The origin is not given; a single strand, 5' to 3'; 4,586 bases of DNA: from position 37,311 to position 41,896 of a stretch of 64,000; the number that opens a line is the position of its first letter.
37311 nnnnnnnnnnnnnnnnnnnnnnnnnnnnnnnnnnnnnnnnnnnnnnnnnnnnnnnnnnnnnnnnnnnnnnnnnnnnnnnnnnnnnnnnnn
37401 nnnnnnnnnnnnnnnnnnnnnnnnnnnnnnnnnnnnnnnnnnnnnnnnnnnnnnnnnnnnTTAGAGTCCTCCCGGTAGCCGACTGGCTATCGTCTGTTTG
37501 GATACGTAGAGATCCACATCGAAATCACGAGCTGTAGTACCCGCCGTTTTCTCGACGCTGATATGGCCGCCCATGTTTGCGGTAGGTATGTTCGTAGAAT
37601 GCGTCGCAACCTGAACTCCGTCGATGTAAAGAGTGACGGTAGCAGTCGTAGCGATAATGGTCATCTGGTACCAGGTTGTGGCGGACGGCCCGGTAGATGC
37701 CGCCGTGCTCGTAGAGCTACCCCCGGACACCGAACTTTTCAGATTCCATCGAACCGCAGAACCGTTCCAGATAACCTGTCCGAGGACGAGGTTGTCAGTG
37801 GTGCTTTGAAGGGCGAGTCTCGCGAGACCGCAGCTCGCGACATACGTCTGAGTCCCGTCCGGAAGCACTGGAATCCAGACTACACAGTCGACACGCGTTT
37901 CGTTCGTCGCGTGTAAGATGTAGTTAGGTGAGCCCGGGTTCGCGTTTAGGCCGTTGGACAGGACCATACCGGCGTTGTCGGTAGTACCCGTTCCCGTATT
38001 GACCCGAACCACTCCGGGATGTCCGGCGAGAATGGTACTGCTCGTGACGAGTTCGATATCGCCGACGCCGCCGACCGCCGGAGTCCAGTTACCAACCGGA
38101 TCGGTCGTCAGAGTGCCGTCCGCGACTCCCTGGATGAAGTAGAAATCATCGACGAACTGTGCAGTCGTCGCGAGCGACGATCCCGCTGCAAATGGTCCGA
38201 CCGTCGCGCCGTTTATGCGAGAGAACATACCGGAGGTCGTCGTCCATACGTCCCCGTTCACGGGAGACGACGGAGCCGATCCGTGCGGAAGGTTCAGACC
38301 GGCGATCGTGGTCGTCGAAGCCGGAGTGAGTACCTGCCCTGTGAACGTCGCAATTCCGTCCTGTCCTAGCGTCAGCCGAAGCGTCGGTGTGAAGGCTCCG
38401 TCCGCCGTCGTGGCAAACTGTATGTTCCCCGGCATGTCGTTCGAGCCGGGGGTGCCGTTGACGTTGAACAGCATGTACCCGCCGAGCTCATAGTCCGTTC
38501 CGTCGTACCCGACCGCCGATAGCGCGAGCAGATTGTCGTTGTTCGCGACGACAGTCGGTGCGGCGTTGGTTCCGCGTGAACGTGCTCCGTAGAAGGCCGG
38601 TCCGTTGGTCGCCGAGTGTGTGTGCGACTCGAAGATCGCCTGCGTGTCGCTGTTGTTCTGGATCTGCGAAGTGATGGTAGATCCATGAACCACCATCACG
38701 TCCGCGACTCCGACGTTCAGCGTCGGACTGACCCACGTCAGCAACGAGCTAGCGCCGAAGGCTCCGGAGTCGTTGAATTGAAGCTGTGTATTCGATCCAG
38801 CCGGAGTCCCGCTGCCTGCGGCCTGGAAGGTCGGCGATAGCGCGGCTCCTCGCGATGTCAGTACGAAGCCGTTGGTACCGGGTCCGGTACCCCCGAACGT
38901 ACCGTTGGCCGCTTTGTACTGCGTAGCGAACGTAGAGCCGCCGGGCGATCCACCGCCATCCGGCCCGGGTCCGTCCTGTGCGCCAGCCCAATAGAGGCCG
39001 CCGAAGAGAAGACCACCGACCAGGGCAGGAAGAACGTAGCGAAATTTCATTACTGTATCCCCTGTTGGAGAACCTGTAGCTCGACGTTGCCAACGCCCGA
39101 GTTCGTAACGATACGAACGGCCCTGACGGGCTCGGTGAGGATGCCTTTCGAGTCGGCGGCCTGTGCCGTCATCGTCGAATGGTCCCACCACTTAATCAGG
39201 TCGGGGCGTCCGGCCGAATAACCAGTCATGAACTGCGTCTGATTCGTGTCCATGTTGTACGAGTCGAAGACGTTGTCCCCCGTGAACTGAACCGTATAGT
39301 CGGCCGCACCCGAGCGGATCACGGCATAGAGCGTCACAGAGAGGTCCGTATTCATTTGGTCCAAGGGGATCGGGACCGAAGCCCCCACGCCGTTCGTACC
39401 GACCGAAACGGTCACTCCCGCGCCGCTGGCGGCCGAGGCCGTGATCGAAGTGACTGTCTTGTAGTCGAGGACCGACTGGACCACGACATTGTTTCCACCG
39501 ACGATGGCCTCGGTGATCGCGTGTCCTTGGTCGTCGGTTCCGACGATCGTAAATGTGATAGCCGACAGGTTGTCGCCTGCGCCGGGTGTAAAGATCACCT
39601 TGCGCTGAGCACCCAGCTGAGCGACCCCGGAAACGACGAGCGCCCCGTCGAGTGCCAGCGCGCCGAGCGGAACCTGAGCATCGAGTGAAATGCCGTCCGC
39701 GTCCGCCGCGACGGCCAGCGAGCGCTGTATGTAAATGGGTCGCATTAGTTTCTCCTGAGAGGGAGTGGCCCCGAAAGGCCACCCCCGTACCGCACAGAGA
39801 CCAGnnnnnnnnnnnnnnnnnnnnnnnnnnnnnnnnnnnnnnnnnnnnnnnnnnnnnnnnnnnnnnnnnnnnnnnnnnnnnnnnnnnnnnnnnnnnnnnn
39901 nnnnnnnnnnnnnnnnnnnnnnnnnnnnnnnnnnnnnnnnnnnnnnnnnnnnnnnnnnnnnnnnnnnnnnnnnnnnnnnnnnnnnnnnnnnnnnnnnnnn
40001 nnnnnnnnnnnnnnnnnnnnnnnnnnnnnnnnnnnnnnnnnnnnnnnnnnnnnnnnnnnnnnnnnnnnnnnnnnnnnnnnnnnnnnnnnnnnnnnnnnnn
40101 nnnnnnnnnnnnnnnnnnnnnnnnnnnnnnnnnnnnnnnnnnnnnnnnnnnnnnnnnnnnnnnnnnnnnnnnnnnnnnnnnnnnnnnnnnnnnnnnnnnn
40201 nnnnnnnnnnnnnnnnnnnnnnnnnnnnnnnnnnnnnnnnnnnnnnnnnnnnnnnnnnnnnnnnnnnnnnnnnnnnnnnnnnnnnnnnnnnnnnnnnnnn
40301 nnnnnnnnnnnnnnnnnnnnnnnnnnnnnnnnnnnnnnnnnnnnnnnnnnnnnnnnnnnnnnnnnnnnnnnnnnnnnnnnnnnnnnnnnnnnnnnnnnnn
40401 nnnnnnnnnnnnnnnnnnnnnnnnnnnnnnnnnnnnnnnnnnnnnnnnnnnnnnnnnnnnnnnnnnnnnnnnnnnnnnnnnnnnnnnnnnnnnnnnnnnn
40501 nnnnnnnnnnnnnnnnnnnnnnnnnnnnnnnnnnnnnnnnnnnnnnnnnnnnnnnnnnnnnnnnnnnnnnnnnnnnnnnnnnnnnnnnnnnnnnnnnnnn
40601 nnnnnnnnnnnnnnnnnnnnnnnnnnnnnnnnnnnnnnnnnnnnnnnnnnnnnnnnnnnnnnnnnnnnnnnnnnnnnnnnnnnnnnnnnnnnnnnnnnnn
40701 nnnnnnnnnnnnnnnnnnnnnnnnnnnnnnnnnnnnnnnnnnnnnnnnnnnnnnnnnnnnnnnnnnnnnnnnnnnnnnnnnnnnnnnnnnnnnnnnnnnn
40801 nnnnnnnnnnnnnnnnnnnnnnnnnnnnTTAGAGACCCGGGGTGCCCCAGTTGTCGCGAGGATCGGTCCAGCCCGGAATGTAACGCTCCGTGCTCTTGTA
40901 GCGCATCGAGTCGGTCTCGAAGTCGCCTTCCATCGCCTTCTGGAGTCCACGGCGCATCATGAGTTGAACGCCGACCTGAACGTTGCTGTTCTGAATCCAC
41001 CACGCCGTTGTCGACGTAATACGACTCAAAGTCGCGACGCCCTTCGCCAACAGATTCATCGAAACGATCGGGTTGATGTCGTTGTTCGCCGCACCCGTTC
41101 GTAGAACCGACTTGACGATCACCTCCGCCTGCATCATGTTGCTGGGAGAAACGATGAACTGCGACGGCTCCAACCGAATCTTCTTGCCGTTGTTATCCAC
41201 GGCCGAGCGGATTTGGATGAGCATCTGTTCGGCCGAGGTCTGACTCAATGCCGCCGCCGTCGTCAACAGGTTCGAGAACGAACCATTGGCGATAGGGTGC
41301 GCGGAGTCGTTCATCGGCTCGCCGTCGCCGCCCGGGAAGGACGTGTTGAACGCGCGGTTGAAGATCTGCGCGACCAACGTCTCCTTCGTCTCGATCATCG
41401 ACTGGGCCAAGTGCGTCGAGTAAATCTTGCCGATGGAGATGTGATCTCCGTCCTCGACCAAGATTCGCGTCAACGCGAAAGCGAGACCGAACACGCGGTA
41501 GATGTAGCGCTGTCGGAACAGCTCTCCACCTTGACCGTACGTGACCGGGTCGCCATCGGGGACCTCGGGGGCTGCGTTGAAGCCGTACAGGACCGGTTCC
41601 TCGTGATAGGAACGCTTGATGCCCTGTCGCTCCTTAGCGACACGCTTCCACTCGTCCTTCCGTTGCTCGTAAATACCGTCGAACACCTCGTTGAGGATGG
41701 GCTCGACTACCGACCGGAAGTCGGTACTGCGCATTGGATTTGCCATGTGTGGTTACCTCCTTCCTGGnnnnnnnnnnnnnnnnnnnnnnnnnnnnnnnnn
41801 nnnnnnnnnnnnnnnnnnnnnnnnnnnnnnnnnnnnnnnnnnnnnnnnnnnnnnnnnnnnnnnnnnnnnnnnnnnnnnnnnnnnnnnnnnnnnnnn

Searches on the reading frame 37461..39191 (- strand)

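Call 65: search_protein_families(library=pfam, proteins=[window:37461-39191:-], max_evalue=0.001)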
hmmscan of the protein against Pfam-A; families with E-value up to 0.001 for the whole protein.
window:37461-39191:- (576 aa): 1 family
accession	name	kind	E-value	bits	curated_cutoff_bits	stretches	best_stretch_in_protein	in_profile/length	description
PF13385.13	Laminin_G_3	-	1.6e-05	25.6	27.6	1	467-543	45-118/151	Concanavalin A-like lectin/glucanases superfamily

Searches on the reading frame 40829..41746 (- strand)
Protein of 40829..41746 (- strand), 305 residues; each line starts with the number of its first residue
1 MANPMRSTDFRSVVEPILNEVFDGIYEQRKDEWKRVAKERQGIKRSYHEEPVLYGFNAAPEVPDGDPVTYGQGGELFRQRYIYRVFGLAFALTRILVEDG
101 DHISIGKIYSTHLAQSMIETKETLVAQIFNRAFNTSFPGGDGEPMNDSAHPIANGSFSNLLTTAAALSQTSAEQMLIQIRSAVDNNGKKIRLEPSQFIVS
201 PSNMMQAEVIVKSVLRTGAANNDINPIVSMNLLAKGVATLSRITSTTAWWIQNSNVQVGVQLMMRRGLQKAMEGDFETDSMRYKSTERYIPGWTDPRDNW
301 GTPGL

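Call 101: search_protein_families(library=pfam, proteins=[window:40829-41746:-], max_evalue=0.001)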
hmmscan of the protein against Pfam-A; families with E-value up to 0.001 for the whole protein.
window:40829-41746:- (305 aa): 1 family
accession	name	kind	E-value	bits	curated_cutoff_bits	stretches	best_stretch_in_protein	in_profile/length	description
PF10124.15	Mu-like_gpT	-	4.1e-06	26.8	20.1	0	165-224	218-277/289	Mu-like prophage major head subunit gpT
